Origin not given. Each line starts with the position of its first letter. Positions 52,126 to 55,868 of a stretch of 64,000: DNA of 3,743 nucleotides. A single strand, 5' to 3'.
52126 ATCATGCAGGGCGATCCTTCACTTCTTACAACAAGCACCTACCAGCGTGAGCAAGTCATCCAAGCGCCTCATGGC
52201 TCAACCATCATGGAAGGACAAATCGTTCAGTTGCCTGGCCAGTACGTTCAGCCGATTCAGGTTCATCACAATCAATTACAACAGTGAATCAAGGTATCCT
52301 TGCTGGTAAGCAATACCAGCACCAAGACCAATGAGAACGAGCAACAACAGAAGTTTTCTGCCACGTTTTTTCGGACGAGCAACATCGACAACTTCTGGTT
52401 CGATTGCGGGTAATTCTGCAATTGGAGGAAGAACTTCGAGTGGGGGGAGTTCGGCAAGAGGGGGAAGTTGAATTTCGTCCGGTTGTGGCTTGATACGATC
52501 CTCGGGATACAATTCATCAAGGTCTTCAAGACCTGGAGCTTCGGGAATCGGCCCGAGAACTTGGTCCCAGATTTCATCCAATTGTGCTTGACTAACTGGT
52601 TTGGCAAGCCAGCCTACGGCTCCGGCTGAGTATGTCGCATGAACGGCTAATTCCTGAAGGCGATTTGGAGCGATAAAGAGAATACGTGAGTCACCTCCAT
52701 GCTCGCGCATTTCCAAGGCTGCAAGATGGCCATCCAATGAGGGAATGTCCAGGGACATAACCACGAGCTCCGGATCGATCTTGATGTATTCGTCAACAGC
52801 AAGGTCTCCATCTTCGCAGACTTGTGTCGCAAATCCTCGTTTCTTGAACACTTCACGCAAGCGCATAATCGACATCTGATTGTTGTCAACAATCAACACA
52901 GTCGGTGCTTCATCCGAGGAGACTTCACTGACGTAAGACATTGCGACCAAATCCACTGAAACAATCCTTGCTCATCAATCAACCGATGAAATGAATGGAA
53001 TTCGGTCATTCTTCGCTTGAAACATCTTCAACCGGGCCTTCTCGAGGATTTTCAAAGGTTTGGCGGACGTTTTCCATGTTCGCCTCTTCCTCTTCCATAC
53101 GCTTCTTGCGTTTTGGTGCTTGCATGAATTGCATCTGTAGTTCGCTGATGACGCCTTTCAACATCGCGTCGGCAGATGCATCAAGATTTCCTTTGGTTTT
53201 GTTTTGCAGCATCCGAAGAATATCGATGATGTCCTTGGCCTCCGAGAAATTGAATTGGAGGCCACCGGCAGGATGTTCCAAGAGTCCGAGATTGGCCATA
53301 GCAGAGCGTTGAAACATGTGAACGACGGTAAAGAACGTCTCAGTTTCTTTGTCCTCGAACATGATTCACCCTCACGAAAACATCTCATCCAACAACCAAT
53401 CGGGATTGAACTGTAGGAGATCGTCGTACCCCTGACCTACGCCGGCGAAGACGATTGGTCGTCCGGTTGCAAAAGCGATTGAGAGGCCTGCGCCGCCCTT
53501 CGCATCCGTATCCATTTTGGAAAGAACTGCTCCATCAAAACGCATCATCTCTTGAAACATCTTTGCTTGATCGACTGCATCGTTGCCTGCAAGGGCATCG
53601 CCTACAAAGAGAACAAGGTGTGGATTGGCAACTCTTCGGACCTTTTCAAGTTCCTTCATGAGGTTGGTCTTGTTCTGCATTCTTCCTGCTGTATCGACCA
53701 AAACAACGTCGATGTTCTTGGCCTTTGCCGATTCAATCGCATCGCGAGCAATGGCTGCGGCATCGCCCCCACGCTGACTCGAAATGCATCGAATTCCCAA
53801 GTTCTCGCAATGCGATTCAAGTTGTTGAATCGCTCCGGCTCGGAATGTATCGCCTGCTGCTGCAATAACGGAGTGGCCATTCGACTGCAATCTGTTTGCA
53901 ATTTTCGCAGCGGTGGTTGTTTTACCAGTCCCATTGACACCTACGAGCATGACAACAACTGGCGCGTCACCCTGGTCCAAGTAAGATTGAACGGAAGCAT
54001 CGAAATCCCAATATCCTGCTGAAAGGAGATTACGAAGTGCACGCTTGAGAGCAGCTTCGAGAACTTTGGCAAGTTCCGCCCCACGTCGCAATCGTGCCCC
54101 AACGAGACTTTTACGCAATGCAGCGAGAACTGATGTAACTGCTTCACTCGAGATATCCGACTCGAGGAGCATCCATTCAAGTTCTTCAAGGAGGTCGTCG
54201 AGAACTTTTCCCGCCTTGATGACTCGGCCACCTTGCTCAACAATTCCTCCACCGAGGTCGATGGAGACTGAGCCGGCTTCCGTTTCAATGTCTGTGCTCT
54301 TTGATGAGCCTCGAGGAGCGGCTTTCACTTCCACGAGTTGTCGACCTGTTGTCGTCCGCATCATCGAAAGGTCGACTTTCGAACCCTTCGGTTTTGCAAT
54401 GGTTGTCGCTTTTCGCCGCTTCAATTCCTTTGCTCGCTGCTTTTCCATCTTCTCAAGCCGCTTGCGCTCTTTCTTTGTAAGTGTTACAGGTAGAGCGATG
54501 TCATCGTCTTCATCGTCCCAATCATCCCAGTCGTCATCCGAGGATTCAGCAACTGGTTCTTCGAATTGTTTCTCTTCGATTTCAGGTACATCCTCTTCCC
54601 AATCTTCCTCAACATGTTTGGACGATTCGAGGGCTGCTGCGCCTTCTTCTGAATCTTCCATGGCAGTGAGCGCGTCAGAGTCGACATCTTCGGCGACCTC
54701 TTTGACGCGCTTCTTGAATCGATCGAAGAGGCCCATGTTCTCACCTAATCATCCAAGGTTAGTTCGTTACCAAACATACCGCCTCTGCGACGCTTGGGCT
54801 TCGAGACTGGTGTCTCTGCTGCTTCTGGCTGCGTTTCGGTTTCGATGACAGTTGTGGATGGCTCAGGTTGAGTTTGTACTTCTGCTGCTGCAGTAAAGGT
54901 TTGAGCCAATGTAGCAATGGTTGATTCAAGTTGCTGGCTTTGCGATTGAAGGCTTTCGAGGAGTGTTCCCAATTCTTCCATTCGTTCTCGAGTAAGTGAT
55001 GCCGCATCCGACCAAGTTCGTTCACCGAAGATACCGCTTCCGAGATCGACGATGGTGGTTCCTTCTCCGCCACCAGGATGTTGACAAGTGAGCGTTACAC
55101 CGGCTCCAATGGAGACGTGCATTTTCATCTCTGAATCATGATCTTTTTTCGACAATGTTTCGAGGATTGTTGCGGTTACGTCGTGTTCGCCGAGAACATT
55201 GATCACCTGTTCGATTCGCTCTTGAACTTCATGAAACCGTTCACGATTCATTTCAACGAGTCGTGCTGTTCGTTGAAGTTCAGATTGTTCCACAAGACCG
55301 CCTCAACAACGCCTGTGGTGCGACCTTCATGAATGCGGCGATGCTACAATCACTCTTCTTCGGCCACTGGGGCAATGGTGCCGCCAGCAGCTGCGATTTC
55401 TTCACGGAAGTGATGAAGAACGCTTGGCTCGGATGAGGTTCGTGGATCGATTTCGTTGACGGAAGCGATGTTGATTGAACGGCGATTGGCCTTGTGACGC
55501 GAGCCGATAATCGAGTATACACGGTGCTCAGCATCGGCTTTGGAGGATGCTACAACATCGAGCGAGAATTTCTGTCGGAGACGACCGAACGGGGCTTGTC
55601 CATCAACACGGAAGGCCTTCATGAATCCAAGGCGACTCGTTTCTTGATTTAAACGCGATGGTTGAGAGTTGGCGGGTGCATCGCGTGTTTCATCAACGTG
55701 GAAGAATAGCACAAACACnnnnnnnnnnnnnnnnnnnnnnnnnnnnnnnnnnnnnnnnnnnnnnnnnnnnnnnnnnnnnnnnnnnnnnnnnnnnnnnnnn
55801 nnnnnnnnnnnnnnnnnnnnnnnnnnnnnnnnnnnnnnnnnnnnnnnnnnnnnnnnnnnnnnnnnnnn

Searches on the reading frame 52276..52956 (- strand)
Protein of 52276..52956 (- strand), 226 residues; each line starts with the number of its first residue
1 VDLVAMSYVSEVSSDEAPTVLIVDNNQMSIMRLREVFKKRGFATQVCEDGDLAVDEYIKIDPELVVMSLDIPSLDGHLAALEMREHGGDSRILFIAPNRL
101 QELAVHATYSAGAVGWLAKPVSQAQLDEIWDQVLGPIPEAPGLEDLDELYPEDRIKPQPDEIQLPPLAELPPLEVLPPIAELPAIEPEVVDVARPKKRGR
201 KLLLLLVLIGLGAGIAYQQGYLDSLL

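Call 3: search_protein_families(library=pfam, proteins=[window:52276-52956:-], max_evalue=0.01)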
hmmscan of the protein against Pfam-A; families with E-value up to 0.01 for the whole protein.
window:52276-52956:- (226 aa): 1 family
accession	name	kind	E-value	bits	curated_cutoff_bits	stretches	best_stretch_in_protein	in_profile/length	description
PF00072.30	Response_reg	-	2.8e-15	56.9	30.2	1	20-128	1-108/111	Response regulator receiver domain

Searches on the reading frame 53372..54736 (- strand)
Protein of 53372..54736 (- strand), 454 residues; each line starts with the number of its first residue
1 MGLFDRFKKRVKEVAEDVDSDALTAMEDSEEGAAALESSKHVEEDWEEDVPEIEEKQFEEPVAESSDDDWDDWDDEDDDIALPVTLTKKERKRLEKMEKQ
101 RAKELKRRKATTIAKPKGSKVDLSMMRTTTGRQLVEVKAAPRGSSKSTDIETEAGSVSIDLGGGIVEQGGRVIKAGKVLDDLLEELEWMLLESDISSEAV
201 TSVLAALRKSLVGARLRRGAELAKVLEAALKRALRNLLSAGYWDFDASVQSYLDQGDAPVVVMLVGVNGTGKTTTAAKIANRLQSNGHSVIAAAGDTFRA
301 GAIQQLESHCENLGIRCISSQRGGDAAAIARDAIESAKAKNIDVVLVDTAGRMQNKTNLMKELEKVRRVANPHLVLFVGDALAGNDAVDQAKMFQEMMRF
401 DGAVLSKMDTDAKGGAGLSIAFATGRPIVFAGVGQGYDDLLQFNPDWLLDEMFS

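Call 3: search_protein_families(library=pfam, proteins=[window:53372-54736:-], max_evalue=0.01)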
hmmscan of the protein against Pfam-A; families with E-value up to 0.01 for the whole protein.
window:53372-54736:- (454 aa): 25 families
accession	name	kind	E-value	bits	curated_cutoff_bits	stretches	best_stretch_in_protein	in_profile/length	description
PF00448.28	SRP54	-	3.3e-71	239.4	22.7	1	259-453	1-195/196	SRP54-type protein, GTPase domain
PF13604.12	AAA_30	-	1.8e-08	34.8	27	1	260-398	19-141/191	AAA domain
PF02881.24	SRP54_N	-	3e-07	31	22.4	1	176-230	16-75/75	SRP54-type protein, helical bundle domain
PF13401.12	AAA_22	-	1.2e-06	29.3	27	1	261-372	7-113/130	AAA domain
PF00004.35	AAA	-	1.9e-06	28.8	21.2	1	262-359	1-74/131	ATPase family associated with various cellular activities (AAA)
PF13207.12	AAA_17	-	2.5e-06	28.3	27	1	265-378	1-108/136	AAA domain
PF06414.18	Zeta_toxin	-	3.4e-06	27.1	22.3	1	252-365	10-119/199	Zeta toxin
PF03308.22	MeaB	-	1.3e-05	24.8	23.1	1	260-362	34-146/273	Methylmalonyl Co-A mutase-associated GTPase MeaB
PF09848.15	SLFN-g3_helicase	-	2.3e-05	24.3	24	1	260-380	2-123/354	Schlafen group 3, DNA/RNA helicase domain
PF01583.26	APS_kinase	-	4.3e-05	24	21.1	1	259-307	2-50/152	Adenylylsulphate kinase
PF03266.21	NTPase_1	-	7.8e-05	23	23.9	0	262-290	2-30/168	NTPase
PF13191.12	AAA_16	-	0.0002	22.4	32.6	1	258-380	23-140/167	AAA ATPase domain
PF13245.12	AAA_19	-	0.00027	21.6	25.1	1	261-381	13-126/134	AAA domain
PF13521.12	AAA_28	-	0.00029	21.5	27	1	262-381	2-119/164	AAA domain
PF13671.12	AAA_33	-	0.00075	20.2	27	1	261-352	1-81/143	AAA domain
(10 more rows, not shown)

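Call 81: list_cluster_members(proteins=[L163:296-2500:+, L163:6800-7993:+, L163:16606-19500:+, L163:8861-9874:+, L163:2974-4722:-, L163:14408-16453:-, window:53375-54736:-, window:61016-61819:-, L164:296-2500:+])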
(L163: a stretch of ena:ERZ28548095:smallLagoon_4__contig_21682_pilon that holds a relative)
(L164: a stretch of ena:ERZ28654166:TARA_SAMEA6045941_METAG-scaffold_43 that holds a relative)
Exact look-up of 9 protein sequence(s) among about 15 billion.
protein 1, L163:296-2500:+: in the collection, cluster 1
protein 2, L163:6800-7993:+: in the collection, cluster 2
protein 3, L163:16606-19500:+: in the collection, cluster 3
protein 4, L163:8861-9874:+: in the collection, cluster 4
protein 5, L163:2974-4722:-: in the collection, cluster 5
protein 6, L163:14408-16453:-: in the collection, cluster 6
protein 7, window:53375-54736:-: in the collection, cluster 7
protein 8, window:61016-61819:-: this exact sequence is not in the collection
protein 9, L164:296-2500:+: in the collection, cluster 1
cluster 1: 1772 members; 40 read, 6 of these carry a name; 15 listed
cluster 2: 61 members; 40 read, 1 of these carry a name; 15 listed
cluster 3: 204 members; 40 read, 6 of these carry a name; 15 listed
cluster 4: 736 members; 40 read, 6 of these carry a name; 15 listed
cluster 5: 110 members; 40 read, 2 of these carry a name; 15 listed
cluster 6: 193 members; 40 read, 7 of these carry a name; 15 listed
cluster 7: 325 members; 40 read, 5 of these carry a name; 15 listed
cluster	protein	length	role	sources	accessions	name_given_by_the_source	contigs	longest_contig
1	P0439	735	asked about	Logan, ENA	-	-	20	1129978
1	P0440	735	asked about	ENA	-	-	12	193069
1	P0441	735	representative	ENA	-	-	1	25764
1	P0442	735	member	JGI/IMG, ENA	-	elongation factor 2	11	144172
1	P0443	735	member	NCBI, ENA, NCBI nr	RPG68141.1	MAG: elongation factor EF-2 [Euryarchaeota archaeon TMED99]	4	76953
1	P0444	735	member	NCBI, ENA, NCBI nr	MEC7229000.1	MAG: elongation factor EF-2 [Candidatus Thermoplasmatota archaeon] | elongation factor EF-2 [Candidatus Thermoplasmatota archaeon]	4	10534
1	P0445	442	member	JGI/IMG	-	elongation factor 2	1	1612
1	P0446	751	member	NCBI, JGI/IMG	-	elongation factor 2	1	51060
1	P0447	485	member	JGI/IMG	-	elongation factor 2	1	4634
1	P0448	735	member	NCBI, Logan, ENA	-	-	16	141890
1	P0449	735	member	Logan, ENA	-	-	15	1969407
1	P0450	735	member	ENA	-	-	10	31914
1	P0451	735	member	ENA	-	-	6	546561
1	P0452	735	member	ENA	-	-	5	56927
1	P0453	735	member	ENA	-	-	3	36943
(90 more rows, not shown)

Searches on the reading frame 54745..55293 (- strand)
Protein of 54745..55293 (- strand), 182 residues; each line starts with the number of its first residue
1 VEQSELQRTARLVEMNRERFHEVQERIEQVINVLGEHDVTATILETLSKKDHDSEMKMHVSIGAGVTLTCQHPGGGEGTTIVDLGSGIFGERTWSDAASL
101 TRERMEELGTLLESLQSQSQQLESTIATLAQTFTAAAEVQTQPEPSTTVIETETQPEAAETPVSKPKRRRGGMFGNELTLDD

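Call 3: search_protein_families(library=pfam, proteins=[window:54745-55293:-], max_evalue=0.01)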
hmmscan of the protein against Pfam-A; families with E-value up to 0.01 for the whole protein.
window:54745-55293:- (182 aa): 1 family
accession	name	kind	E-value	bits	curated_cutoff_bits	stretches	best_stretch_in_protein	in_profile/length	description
PF02996.22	Prefoldin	-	8.1e-12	45.6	23.2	1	22-135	7-116/120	Prefoldin subunit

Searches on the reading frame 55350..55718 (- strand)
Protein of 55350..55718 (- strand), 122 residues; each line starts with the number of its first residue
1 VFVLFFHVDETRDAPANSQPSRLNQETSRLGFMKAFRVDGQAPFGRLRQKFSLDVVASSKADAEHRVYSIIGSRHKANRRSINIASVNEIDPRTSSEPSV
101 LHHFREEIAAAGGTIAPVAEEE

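Call 3: search_protein_families(library=pfam, proteins=[window:55350-55718:-], max_evalue=0.01)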
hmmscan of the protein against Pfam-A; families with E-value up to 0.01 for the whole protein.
window:55350-55718:- (122 aa): 1 family
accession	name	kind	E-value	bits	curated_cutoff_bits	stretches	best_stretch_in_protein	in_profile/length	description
PF01775.22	Ribosomal_L18A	-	4.9e-13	49.6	22.9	1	33-87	1-58/59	Ribosomal proteins 50S-L18Ae/60S-L20/60S-L18A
